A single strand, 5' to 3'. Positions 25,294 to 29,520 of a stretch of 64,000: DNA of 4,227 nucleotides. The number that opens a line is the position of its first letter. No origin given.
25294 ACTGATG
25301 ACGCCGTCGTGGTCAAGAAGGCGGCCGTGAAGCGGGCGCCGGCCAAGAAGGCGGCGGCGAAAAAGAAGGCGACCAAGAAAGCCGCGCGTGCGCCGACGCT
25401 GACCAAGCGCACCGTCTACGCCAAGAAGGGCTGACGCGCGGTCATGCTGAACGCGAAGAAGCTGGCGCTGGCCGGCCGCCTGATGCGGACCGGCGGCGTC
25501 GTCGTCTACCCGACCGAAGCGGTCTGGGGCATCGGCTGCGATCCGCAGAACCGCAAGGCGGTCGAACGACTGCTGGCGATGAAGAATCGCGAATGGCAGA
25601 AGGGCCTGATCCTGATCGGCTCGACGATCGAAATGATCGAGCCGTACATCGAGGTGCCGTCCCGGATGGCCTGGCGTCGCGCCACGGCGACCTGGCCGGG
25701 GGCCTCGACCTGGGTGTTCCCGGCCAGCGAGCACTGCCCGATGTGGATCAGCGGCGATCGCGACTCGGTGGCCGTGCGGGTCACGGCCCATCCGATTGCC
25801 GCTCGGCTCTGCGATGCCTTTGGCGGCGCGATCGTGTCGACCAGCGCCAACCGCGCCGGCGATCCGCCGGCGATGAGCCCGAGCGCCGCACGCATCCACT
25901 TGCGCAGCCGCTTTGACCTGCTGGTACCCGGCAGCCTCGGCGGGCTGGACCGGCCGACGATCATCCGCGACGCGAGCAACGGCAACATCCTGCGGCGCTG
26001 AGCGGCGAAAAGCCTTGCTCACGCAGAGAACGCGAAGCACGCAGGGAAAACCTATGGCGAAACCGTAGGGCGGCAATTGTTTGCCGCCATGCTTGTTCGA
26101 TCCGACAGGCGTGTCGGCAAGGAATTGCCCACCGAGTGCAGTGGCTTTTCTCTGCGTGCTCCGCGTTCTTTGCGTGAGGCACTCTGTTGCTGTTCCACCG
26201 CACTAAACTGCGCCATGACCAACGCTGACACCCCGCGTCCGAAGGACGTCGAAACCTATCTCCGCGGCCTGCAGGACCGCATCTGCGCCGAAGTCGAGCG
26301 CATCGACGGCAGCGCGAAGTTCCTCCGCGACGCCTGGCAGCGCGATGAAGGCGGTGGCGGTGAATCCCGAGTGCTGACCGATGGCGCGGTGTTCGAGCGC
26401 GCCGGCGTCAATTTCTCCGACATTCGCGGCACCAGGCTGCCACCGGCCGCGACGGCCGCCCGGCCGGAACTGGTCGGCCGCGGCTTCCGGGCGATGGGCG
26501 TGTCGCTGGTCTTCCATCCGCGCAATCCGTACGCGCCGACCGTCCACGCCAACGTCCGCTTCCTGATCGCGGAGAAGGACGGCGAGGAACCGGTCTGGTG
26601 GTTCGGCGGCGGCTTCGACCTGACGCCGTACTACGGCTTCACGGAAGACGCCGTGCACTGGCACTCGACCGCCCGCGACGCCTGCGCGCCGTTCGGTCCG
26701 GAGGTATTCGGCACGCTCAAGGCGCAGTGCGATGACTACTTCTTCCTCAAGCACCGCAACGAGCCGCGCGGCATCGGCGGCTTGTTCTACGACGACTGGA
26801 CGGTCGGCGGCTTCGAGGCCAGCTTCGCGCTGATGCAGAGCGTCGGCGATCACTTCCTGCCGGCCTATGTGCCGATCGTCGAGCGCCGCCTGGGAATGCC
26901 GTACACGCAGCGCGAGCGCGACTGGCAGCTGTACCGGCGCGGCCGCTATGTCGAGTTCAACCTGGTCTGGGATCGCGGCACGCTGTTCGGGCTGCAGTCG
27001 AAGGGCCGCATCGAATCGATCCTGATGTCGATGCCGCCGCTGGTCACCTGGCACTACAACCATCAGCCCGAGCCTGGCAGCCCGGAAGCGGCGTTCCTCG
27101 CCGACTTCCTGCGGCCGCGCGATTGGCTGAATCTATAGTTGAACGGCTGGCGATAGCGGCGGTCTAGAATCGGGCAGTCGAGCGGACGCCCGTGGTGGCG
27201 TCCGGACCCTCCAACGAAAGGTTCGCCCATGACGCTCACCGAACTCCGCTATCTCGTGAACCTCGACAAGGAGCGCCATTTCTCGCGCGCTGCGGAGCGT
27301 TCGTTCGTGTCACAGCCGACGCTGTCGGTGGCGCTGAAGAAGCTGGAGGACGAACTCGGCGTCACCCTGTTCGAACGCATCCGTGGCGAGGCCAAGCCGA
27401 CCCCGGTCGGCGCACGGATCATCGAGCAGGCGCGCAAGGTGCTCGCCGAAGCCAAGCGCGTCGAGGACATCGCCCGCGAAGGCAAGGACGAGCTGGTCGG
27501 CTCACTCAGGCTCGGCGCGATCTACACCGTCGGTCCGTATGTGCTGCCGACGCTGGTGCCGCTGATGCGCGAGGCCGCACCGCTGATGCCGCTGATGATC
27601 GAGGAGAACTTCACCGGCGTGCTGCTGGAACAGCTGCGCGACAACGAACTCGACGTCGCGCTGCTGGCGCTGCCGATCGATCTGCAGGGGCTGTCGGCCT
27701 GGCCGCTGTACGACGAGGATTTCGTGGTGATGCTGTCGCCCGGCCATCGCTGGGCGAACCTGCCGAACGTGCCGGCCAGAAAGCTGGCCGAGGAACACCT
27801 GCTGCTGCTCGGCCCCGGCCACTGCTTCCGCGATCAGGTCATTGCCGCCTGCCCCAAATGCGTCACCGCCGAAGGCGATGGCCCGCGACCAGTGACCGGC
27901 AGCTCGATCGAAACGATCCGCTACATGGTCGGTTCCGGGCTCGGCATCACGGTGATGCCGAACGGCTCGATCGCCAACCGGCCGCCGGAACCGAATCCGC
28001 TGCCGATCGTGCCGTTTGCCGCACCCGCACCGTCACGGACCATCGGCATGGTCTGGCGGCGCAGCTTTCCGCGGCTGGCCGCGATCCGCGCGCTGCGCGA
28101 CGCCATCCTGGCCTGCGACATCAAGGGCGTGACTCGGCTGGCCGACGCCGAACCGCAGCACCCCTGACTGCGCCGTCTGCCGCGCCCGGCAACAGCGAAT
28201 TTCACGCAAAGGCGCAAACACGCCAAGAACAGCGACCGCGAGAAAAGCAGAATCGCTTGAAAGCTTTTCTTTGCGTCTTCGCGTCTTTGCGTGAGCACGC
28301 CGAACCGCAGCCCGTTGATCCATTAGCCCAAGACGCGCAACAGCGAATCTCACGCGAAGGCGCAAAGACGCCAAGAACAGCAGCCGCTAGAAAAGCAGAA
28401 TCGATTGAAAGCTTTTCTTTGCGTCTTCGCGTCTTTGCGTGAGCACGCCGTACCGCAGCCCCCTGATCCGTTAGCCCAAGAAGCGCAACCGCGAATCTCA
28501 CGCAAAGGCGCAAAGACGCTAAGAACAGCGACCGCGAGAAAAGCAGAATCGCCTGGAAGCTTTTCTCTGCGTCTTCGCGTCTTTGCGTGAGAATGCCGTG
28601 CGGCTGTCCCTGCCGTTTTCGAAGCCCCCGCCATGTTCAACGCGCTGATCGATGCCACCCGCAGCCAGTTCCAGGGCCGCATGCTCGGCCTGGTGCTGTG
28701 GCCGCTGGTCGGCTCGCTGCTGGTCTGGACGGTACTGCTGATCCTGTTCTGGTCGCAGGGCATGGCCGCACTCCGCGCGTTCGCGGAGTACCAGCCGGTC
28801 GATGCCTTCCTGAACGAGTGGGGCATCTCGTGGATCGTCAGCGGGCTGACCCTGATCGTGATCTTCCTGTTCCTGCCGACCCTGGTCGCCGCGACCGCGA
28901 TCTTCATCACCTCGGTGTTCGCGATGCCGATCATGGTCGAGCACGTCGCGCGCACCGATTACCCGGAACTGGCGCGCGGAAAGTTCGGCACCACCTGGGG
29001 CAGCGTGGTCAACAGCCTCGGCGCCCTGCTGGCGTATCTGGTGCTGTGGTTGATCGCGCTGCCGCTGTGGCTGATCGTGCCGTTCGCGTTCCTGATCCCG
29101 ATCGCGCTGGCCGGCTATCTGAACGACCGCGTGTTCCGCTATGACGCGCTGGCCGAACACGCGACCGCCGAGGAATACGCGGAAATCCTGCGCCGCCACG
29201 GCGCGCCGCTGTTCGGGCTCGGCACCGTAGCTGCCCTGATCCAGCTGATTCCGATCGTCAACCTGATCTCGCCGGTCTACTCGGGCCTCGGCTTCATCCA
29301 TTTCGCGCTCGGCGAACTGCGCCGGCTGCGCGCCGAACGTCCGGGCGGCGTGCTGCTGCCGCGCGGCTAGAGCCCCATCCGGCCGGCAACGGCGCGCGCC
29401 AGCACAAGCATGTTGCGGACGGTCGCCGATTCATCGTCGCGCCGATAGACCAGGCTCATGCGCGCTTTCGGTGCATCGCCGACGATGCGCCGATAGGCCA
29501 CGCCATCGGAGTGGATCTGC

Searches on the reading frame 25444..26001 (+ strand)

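Call 65: search_protein_families(library=pfam, proteins=[window:25444-26001:+], max_evalue=0.00001)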
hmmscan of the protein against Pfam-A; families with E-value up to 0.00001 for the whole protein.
window:25444-26001:+ (185 aa): 1 family
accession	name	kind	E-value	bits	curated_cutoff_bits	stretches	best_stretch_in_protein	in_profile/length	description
PF01300.24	Sua5_yciO_yrdC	-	1.6e-44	152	25.1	1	13-185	2-177/178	Telomere recombination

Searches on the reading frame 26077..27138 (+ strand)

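Call 65: search_protein_families(library=pfam, proteins=[window:26077-27138:+], max_evalue=0.00001)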
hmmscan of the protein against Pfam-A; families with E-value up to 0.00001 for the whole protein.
window:26077-27138:+ (353 aa): 1 family
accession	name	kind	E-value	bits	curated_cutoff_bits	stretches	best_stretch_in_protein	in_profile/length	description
PF01218.23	Coprogen_oxidas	-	4.9e-130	432.9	31.8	1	58-350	2-295/295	Coproporphyrinogen III oxidase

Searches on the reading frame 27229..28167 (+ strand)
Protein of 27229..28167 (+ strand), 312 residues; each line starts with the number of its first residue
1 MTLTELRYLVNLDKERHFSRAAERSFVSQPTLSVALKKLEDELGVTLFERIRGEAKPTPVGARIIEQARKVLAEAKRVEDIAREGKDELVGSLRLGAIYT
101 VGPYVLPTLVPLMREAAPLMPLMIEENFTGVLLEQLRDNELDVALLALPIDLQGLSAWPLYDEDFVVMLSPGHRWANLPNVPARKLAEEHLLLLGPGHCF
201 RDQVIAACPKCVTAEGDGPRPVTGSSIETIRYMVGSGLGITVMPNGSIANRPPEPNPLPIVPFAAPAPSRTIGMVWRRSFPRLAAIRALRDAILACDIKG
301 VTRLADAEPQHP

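Call 65: search_protein_families(library=pfam, proteins=[window:27229-28167:+], max_evalue=0.00001)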
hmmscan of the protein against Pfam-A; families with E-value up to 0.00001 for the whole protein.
window:27229-28167:+ (312 aa): 2 families
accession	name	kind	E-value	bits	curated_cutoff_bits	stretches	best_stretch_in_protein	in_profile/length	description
PF03466.25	LysR_substrate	-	2.6e-43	148.3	28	1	87-294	2-205/209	LysR substrate binding domain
PF00126.33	HTH_1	-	4.2e-18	65.5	26.6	1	3-61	1-59/60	Bacterial regulatory helix-turn-helix protein, lysR family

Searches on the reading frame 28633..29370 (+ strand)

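Call 65: search_protein_families(library=pfam, proteins=[window:28633-29370:+], max_evalue=0.00001)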
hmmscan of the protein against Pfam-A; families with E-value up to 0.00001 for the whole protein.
window:28633-29370:+ (245 aa): 1 family
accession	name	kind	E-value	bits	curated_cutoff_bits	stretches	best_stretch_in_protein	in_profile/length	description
PF07264.17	EI24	-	6.4e-29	101.9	32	1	5-214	2-199/199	Sulfate transporter CysZ/Etoposide-induced protein 2.4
